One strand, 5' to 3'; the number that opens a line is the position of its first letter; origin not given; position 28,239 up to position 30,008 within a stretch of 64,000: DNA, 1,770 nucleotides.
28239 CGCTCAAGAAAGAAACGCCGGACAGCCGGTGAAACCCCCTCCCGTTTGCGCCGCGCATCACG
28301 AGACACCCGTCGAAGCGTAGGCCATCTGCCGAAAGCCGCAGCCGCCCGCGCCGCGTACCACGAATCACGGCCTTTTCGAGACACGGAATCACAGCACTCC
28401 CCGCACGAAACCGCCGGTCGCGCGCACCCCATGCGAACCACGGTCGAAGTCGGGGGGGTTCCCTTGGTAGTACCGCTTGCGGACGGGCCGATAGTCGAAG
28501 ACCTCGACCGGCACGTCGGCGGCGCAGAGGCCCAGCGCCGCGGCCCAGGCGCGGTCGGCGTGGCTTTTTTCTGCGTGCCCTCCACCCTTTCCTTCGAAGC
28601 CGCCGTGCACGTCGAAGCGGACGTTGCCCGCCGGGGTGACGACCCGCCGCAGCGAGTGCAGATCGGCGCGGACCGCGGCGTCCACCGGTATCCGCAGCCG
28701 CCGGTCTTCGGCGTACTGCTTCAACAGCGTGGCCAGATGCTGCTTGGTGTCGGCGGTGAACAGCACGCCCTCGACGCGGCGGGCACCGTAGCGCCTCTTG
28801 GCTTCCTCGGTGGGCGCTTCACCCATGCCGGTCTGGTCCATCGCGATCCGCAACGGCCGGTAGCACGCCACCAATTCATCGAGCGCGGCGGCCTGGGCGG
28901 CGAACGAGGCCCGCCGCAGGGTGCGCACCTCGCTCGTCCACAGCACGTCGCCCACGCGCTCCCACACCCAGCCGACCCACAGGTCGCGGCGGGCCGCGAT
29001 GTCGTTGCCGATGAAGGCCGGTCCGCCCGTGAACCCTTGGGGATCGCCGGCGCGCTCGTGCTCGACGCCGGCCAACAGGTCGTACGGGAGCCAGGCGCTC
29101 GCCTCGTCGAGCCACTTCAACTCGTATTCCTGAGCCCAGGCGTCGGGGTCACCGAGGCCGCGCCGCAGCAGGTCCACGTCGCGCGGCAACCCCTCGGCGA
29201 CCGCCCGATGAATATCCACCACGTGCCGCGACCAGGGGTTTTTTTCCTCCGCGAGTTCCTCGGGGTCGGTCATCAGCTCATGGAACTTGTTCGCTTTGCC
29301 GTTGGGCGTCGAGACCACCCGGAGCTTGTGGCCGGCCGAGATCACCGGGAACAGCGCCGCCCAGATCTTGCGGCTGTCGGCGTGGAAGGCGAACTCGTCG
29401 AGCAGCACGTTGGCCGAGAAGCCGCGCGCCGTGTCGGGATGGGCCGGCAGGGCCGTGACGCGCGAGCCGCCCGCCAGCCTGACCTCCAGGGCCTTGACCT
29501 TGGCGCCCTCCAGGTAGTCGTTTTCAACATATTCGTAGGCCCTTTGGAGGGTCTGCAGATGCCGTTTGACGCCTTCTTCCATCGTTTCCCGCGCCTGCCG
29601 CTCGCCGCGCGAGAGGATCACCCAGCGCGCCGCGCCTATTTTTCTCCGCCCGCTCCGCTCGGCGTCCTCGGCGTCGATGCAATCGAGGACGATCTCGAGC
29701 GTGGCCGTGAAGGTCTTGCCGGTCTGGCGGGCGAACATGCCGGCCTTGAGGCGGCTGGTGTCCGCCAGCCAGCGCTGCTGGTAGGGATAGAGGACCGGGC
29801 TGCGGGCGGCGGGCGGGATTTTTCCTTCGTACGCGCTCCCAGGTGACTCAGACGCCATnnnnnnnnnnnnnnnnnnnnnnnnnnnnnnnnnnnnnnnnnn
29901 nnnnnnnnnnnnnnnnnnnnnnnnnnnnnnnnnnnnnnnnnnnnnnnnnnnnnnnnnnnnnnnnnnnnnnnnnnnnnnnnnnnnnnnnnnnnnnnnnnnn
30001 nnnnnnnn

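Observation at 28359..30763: Orphan but intact Mu-type terminase module (small + large subunit only) bracketed by inverted and direct repeat copies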

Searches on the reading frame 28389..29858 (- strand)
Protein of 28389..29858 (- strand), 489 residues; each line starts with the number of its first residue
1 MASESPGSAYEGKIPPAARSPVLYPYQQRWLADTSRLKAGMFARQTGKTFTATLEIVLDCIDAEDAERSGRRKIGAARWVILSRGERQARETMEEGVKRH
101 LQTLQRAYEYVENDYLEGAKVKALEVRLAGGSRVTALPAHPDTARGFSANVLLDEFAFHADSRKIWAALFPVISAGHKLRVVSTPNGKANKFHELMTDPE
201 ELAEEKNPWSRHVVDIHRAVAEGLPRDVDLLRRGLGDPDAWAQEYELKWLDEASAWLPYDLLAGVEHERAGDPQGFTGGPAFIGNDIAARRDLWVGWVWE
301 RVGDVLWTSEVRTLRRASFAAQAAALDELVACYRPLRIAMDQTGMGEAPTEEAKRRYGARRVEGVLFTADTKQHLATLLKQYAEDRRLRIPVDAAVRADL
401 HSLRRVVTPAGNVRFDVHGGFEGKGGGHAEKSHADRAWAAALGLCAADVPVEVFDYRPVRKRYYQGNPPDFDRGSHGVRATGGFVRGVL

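Call 3: search_protein_families(library=pfam, proteins=[window:28389-29858:-], max_evalue=0.01)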
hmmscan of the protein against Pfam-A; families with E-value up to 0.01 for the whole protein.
window:28389-29858:- (489 aa): 2 families
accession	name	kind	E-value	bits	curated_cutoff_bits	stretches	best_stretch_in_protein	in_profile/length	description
PF03237.21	Terminase_6N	-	1.4e-22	80.9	22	1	41-262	3-213/215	Terminase large subunit, T4likevirus-type, N-terminal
PF17289.8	Terminase_6C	-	1.3e-19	71.1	22.6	1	283-445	1-153/155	Terminase RNaseH-like domain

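Call 4: search_protein_families(library=phrogs, proteins=[window:28389-29858:-], max_evalue=0.001)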
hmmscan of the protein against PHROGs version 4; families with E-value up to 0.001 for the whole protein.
window:28389-29858:- (489 aa): 7 families
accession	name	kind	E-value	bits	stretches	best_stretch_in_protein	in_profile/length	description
phrog_5909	-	head and packaging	4.5e-54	184.5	1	178-450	2-271/285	terminase large subunit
phrog_2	-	head and packaging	9.5e-37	128.1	1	22-464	265-607/807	terminase large subunit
phrog_5713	-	head and packaging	2.2e-16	61.1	1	315-445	2-123/143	terminase large subunit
phrog_7579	-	head and packaging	8.1e-13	49.1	1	26-219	8-188/239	terminase large subunit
phrog_36964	-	head and packaging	2.1e-07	30.4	1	98-197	465-569/890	terminase large subunit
phrog_22646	-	unknown function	1.4e-05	25.3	1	22-198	36-199/374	-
phrog_11208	-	unknown function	1.9e-05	25.3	1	378-472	18-105/115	-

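Call 10: find_homologous_proteins(query=window:28389-29858:-)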
Query window:28389-29858:- (489 aa): 3856 proteins with E <= 0.001 among 8000 candidates; the best 120 are listed.
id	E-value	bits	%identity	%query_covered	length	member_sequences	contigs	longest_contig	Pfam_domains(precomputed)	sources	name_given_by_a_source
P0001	0.0e+0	1115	100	100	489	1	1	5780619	PF17289.9,PF03237.22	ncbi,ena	-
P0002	1.2e-274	930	87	100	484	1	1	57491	PF17289.9,PF03237.22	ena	-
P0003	2.7e-270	915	87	96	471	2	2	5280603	PF17289.9,PF03237.22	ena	-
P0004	9.6e-269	910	85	96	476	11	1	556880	PF17289.9,PF03237.22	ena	-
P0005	3.1e-262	889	86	96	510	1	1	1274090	PF17289.9,PF03237.22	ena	-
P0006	2.4e-258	876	83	96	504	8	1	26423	PF17289.9,PF03237.22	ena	-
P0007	1.3e-248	844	80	100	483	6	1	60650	PF17289.9,PF03237.22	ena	-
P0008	2.0e-243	827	81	96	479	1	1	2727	PF17289.9,PF03237.22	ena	-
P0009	1.8e-242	824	81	96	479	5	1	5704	PF17289.9,PF03237.22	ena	-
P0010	2.2e-239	813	80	97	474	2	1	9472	PF17289.9,PF03237.22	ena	-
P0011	2.5e-239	813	80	96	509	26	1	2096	PF17289.9,PF03237.22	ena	-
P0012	6.7e-236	802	75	100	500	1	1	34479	PF17289.9,PF03237.22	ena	-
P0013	6.2e-232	789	78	97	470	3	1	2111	PF17289.9,PF03237.22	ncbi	-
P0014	1.1e-230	785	83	92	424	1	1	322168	PF17289.9,PF03237.22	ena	-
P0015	1.5e-228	778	76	100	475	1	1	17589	PF17289.9,PF03237.22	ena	-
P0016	3.1e-228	777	76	97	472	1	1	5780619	PF17289.9,PF03237.22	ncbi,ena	-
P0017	4.4e-226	770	77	98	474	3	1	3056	PF17289.9,PF03237.22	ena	-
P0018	5.9e-224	763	76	96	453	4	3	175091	PF17289.9,PF03237.22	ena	-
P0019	9.1e-224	762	75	96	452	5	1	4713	PF17289.9,PF03237.22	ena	-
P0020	1.3e-222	758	74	96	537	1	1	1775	PF17289.9,PF03237.22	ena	-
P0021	2.1e-221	754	74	97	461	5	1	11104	PF17289.9,PF03237.22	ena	-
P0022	3.0e-219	747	74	97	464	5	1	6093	PF17289.9,PF03237.22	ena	-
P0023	3.3e-219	747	74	97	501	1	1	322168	PF17289.9,PF03237.22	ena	-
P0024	1.9e-214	731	72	96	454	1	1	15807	PF17289.9,PF03237.22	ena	-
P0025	6.0e-204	697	69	96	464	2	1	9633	PF17289.9,PF03237.22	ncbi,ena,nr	ncbi:MAG: terminase family protein [Bryobacterales bacterium]|nr:terminase family protein [Bryobacte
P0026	1.6e-203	695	70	96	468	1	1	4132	PF17289.9,PF03237.22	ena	-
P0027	1.4e-202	692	69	97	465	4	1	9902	PF17289.9,PF03237.22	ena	-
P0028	2.5e-198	678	68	96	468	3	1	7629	PF17289.9,PF03237.22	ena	-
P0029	4.9e-197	674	68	96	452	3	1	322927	PF17289.9,PF03237.22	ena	-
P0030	1.1e-195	669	66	97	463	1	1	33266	PF17289.9,PF03237.22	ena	-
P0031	1.8e-195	669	68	95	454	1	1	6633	PF17289.9,PF03237.22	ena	-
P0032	7.2e-195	667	65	96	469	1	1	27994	PF17289.9,PF03237.22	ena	-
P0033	1.0e-194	666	87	57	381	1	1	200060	PF03237.22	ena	-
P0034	1.1e-194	666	69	91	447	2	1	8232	PF17289.9,PF03237.22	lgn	-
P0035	3.1e-194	665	72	88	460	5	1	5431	PF17289.9,PF03237.22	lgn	-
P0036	1.8e-193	662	67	97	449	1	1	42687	PF17289.9,PF03237.22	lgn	-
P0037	2.9e-193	661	71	88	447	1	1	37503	PF17289.9,PF03237.22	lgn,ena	-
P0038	2.2e-190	652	71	88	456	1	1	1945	PF17289.9,PF03237.22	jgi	jgi:phage FluMu gp28-like protein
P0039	1.9e-189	649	66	96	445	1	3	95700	PF17289.9,PF03237.22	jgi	jgi:phage FluMu gp28-like protein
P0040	5.3e-189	647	64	96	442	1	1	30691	PF17289.9,PF03237.22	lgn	-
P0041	4.8e-188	644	65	95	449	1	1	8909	PF17289.9,PF03237.22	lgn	-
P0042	1.3e-187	643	68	90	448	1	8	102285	PF17289.9,PF03237.22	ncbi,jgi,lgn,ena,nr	ncbi:MAG: terminase [Alphaproteobacteria bacterium CG_4_10_14_0_2_um_filter_63_37]|nr:MAG: terminase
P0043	2.5e-186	638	70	89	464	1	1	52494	PF17289.9,PF03237.22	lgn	-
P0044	1.1e-185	636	67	91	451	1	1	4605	PF17289.9,PF03237.22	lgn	-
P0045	4.0e-184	631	66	95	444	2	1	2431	PF17289.9,PF03237.22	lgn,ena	-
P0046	1.4e-183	629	67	91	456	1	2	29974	PF17289.9,PF03237.22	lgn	-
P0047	1.8e-183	629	65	95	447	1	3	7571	PF17289.9,PF03237.22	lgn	-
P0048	7.6e-183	627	67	90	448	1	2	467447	PF17289.9,PF03237.22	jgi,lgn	-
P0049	1.9e-182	626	67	96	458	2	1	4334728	PF17289.9,PF03237.22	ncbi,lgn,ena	-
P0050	2.1e-181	622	68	89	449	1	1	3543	PF17289.9,PF03237.22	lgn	-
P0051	2.6e-181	622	67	90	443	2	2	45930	PF17289.9,PF03237.22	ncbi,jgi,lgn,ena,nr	ncbi:MAG: terminase family protein [Porticoccaceae bacterium]|nr:terminase family protein [Porticocc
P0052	6.6e-181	621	65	96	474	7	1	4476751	PF17289.9,PF03237.22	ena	-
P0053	3.8e-180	618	72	81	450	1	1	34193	PF17289.9,PF03237.22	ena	-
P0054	1.2e-179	616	63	95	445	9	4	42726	PF17289.9,PF03237.22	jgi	-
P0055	1.2e-178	613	63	95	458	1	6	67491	PF17289.9,PF03237.22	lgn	-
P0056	2.4e-178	612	68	90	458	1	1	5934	PF17289.9,PF03237.22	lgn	-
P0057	5.3e-178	611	65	96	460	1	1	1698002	PF17289.9,PF03237.22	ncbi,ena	-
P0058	9.8e-178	610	64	94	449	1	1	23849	PF17289.9,PF03237.22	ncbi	-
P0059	1.1e-177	610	68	89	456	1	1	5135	PF17289.9,PF03237.22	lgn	-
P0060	1.8e-177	609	62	97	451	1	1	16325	PF17289.9,PF03237.22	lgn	-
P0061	4.2e-175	601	64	92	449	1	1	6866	PF17289.9,PF03237.22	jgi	jgi:phage FluMu gp28-like protein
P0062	5.2e-175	601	65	91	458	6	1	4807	PF17289.9,PF03237.22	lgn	-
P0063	2.9e-173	595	68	88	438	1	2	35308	PF17289.9,PF03237.22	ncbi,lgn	-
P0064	8.8e-173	594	63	96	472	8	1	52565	PF17289.9,PF03237.22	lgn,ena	-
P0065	9.7e-171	587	63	94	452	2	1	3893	PF17289.9,PF03237.22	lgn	-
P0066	8.9e-170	584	63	95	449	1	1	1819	PF17289.9,PF03237.22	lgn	-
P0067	3.6e-169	582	63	92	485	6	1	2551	PF17289.9,PF03237.22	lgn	-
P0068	1.2e-167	577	63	95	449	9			PF17289.9,PF03237.22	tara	tara:strand:+ start:3650 stop:4999 length:1350 start_codon:yes stop_codon:yes gene_type:complete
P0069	2.4e-167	576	58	96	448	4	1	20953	PF17289.9,PF03237.22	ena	-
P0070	2.1e-166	573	64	90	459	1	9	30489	PF17289.9,PF03237.22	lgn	-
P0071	3.1e-166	572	63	96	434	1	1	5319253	PF17289.9,PF03237.22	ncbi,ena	-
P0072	3.5e-166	572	61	91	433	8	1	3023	PF17289.9,PF03237.22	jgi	-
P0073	7.2e-166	571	61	91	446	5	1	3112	PF17289.9,PF03237.22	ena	-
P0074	8.5e-166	571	59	94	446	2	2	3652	PF17289.9,PF03237.22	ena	-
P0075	9.1e-166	571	63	87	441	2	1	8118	PF17289.9,PF03237.22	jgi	jgi:phage FluMu gp28-like protein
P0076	1.0e-165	570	60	94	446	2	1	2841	PF17289.9,PF03237.22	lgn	-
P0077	3.0e-165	569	62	87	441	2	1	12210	PF17289.9,PF03237.22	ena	-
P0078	4.0e-165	568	59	94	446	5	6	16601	PF17289.9,PF03237.22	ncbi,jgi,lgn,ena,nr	ncbi:MAG TPA: terminase family protein [Syntrophales bacterium]|nr:terminase family protein [Syntrop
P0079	4.4e-165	568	59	92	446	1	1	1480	PF17289.9,PF03237.22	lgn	-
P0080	5.6e-165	568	63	92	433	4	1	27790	PF17289.9,PF03237.22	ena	-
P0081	6.4e-165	568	61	95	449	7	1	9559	PF17289.9,PF03237.22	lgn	-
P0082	6.6e-165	568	62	96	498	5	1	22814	PF17289.9,PF03237.22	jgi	-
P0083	1.3e-164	567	65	86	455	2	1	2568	PF17289.9,PF03237.22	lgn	-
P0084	1.5e-164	567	63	89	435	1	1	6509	PF17289.9,PF03237.22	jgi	jgi:phage FluMu gp28-like protein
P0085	1.5e-164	567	62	90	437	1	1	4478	PF17289.9,PF03237.22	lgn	-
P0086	1.5e-164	567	58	93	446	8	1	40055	PF17289.9,PF03237.22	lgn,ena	-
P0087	2.0e-164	566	62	87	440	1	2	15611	PF17289.9,PF03237.22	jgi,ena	-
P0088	2.2e-164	566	63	88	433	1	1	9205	PF17289.9,PF03237.22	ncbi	ncbi:MAG: terminase family protein [Thermodesulfobacteriota bacterium]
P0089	2.4e-164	566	60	96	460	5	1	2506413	PF17289.9,PF03237.22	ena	-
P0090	2.3e-163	563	60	90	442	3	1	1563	PF17289.9,PF03237.22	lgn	-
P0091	2.3e-163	563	58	95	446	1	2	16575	PF17289.9,PF03237.22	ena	-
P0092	2.6e-163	563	60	92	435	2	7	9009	PF17289.9,PF03237.22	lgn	-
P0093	6.9e-163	561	60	96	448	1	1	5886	PF17289.9,PF03237.22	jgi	jgi:phage FluMu gp28-like protein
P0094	8.4e-163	561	64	89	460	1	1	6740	PF17289.9,PF03237.22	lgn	-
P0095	9.8e-163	561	60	100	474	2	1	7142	PF17289.9,PF03237.22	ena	-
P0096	9.9e-163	561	60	96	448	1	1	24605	PF17289.9,PF03237.22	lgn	-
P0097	1.5e-162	560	61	95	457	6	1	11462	PF17289.9,PF03237.22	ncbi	-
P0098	1.8e-162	560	60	96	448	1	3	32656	PF17289.9,PF03237.22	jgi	-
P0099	1.9e-162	560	61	87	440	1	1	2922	PF17289.9,PF03237.22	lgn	-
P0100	3.2e-162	559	62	88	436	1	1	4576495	PF17289.9,PF03237.22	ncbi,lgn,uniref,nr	ncbi:terminase large subunit domain-containing protein [Pseudanabaena sp. PCC 6802]|uniref:terminase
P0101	8.1e-162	558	59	97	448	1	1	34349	PF17289.9,PF03237.22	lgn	-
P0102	8.8e-162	557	69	78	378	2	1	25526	PF17289.9,PF03237.22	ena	-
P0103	1.2e-161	557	63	88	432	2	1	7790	PF17289.9,PF03237.22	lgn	-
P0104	1.2e-161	557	60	90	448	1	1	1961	PF17289.9,PF03237.22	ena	-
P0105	2.0e-161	556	63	89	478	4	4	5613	PF17289.9,PF03237.22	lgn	-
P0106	2.6e-161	556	62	88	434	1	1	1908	PF17289.9,PF03237.22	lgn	-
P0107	3.3e-161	556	61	90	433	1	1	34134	PF17289.9,PF03237.22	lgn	-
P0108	6.3e-161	555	63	87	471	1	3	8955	PF17289.9,PF03237.22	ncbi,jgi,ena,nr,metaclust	ncbi:MAG: terminase family protein [Desulfobulbus sp.]|nr:terminase family protein [Desulfobulbus sp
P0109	7.1e-161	554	63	88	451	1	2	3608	PF17289.9,PF03237.22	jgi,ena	-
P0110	8.2e-161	554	60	96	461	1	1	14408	PF17289.9,PF03237.22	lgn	-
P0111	1.1e-160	554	62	92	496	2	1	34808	PF17289.9,PF03237.22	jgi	-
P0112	1.1e-160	554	61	87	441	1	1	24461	PF17289.9,PF03237.22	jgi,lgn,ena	-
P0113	1.2e-160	554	64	87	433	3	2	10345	PF17289.9,PF03237.22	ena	-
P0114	1.5e-160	553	58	96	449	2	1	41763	PF17289.9,PF03237.22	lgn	-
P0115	1.5e-160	553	59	91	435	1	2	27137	PF17289.9,PF03237.22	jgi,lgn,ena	jgi:phage FluMu gp28-like protein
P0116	1.9e-160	553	63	88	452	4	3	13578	PF17289.9,PF03237.22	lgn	-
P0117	2.3e-160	553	62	90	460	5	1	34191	PF17289.9,PF03237.22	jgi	jgi:phage FluMu gp28-like protein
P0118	3.5e-160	552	58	96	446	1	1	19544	PF17289.9,PF03237.22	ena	-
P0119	4.7e-160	552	61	89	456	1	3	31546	PF17289.9,PF03237.22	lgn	-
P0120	4.8e-160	552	62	92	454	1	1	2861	PF17289.9,PF03237.22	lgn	-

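Call 11: find_encoding_contigs(protein=P0016, flank=10000, max_places=3)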
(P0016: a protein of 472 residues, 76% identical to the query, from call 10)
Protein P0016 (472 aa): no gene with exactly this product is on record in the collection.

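Call 12: find_encoding_contigs(protein=P0003, flank=10000, max_places=3)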
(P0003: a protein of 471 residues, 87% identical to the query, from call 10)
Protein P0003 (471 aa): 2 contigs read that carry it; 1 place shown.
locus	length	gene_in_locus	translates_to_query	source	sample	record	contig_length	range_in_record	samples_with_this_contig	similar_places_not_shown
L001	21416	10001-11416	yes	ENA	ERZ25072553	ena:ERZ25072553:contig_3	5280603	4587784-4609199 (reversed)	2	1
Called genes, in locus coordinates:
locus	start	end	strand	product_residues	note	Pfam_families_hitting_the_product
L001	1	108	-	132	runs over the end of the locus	PF01850:PIN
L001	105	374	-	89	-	PF02604:PhdYeFM_antitox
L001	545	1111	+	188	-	PF01548:DEDD_Tnp_IS110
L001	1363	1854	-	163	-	PF00872:Transposase_mut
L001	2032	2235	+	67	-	-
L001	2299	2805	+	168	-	-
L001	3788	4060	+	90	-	-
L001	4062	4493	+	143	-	PF00036:EF-hand_1 (faint), PF13202:EF-hand_5 (faint), PF13405:EF-hand_6 (faint)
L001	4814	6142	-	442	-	PF01041:DegT_DnrJ_EryC1, PF00155:Aminotran_1_2 (weak)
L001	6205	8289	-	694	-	PF01138:RNase_PH, PF03725:RNase_PH_C, PF03726:PNPase (weak), PF01138:RNase_PH, PF00013:KH_1, PF00575:S1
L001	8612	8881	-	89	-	PF00312:Ribosomal_S15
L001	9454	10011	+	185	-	PF11985:Phage_Mu_Gp27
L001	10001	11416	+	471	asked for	PF03237:Terminase_6N, PF17289:Terminase_6C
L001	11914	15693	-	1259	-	PF02463:SMC_N, PF13175:AAA_15 (weak), PF13476:AAA_23, PF13304:AAA_21 (faint), PF06470:SMC_hinge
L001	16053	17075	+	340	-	PF19283:APEH_N (faint), PF26550:Tricorn_2nd (faint), PF26549:Tricorn_N, PF07676:PD40 (weak)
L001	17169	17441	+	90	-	PF03683:UPF0175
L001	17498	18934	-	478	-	PF02127:Peptidase_M18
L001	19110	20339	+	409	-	PF07690:MFS_1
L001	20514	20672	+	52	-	PF19451:DUF5989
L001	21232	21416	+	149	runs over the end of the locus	PF02954:HTH_8 (faint), PF01381:HTH_3 (weak), PF13560:HTH_31 (faint)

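Call 14: find_encoding_contigs(protein=P0001, flank=10000, max_places=3)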
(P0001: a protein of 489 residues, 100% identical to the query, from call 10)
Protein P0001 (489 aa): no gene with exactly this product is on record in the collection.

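Call 15: find_encoding_contigs(protein=P0004, flank=10000, max_places=3)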
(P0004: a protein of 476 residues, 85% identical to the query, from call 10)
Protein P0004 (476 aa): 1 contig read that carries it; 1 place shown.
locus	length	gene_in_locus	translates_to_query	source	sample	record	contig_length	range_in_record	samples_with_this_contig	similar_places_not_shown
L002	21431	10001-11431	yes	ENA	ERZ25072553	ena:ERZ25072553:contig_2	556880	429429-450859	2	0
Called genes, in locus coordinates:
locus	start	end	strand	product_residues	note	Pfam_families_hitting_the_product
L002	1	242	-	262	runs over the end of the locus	PF13384:HTH_23 (weak), PF13518:HTH_28, PF13551:HTH_29, PF13565:HTH_32, PF13358:DDE_3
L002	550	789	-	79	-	PF08238:Sel1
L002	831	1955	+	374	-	PF01609:DDE_Tnp_1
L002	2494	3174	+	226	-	-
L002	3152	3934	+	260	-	-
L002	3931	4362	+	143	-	-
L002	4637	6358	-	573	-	-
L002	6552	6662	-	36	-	-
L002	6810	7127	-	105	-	-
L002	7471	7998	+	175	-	PF00959:Phage_lysozyme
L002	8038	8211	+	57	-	-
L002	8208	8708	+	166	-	-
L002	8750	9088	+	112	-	PF10805:DUF2730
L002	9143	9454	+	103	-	-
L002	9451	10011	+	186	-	PF11985:Phage_Mu_Gp27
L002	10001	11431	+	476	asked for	PF03237:Terminase_6N, PF17289:Terminase_6C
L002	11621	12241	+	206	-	-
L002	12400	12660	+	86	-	PF10109:Phage_TAC_7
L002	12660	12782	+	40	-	PF06528:Phage_P2_GpE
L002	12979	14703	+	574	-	PF20155:TMP_3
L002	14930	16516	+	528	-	PF06074:Portal_Mu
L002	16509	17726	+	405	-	PF04233:Phage_Mu_F, PF18810:PBECR2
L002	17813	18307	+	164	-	PF05069:Phage_tail_S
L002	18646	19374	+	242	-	PF13450:NAD_binding_8, PF01593:Amino_oxidase (weak)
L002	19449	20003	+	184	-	-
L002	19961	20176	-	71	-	-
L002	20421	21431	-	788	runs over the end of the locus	PF13620:CarboxypepD_reg, PF13715:CarbopepD_reg_2, PF07715:Plug, PF00593:TonB_dep_Rec_b-barrel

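Call 16: find_encoding_contigs(protein=P0005, flank=10000, max_places=3)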
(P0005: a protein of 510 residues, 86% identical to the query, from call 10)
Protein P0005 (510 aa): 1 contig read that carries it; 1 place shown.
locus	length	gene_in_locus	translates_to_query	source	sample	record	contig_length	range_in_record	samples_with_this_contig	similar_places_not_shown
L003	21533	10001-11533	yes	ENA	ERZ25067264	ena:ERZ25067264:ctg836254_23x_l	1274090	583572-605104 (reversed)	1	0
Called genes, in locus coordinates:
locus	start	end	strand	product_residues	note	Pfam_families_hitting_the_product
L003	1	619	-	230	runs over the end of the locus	PF08238:Sel1 (weak)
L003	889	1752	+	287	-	PF06439:3keto-disac_hyd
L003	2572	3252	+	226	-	-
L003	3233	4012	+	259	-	-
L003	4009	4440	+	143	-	-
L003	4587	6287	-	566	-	-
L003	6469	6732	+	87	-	-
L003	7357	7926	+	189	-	PF00959:Phage_lysozyme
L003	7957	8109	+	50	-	-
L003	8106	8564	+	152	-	-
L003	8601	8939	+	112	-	PF10805:DUF2730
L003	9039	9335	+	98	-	-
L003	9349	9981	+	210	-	PF11985:Phage_Mu_Gp27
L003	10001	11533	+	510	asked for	PF03237:Terminase_6N, PF17289:Terminase_6C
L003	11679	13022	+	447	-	PF06074:Portal_Mu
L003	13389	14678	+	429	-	PF13175:AAA_15, PF13476:AAA_23 (weak), PF13175:AAA_15, PF13304:AAA_21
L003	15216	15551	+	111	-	PF13450:NAD_binding_8, PF01593:Amino_oxidase (weak)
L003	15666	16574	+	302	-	-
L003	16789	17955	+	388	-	PF13784:Fic_N, PF02661:Fic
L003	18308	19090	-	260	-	-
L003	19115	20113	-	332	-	PF18914:DUF5666 (faint), PF01435:Peptidase_M48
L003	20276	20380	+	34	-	-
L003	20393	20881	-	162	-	PF00593:TonB_dep_Rec_b-barrel (weak)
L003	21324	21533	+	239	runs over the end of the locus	-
